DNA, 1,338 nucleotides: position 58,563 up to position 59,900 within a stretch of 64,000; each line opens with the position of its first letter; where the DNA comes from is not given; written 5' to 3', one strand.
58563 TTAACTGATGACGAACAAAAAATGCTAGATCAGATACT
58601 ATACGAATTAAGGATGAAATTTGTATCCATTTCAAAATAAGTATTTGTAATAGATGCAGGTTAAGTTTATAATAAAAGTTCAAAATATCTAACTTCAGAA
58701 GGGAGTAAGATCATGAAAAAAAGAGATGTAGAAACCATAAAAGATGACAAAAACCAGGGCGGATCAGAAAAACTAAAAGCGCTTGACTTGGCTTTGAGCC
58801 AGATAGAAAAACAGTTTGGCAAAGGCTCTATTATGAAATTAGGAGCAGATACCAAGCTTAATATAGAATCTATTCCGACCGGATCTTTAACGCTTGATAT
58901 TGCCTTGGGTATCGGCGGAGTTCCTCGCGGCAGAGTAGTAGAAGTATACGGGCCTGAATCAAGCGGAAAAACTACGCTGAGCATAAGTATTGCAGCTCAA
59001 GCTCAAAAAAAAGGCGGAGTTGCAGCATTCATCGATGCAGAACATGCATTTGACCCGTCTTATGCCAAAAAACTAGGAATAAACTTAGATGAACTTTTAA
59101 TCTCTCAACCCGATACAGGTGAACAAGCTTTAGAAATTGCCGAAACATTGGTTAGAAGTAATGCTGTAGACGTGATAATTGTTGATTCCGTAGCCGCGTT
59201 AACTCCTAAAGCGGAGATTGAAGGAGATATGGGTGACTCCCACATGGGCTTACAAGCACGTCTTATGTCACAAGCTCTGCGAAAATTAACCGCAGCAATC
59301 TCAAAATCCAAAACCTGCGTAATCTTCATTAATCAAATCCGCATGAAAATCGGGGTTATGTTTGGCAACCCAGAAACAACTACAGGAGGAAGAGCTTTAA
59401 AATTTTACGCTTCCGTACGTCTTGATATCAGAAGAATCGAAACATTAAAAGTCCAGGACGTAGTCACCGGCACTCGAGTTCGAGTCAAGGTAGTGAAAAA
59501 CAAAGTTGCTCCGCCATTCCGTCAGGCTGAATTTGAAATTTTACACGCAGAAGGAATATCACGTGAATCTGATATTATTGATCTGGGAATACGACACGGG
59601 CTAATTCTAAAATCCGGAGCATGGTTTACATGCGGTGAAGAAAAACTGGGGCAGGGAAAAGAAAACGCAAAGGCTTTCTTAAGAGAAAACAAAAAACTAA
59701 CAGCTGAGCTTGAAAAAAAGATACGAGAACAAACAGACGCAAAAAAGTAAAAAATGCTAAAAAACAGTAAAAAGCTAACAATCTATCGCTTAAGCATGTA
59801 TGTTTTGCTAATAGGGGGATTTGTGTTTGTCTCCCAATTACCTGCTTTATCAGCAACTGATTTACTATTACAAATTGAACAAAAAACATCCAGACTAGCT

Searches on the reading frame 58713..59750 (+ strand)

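Call 53: search_protein_families(library=pfam, proteins=[window:58713-59750:+], max_evalue=0.00001)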
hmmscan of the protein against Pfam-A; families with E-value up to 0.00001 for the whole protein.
window:58713-59750:+ (345 aa): 4 families
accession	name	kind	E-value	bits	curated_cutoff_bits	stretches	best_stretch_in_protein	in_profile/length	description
PF00154.27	RecA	-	5e-142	472.4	27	1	22-283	1-262/262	recA bacterial DNA recombination protein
PF21096.2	RecA_C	-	1.1e-22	80.4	27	1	287-340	2-55/57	RecA C-terminal domain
PF08423.17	Rad51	-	1.3e-10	41.4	22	1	51-241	5-211/244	Rad51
PF06745.19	ATPase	-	2.1e-06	27.7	26.6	0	55-252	2-195/231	KaiC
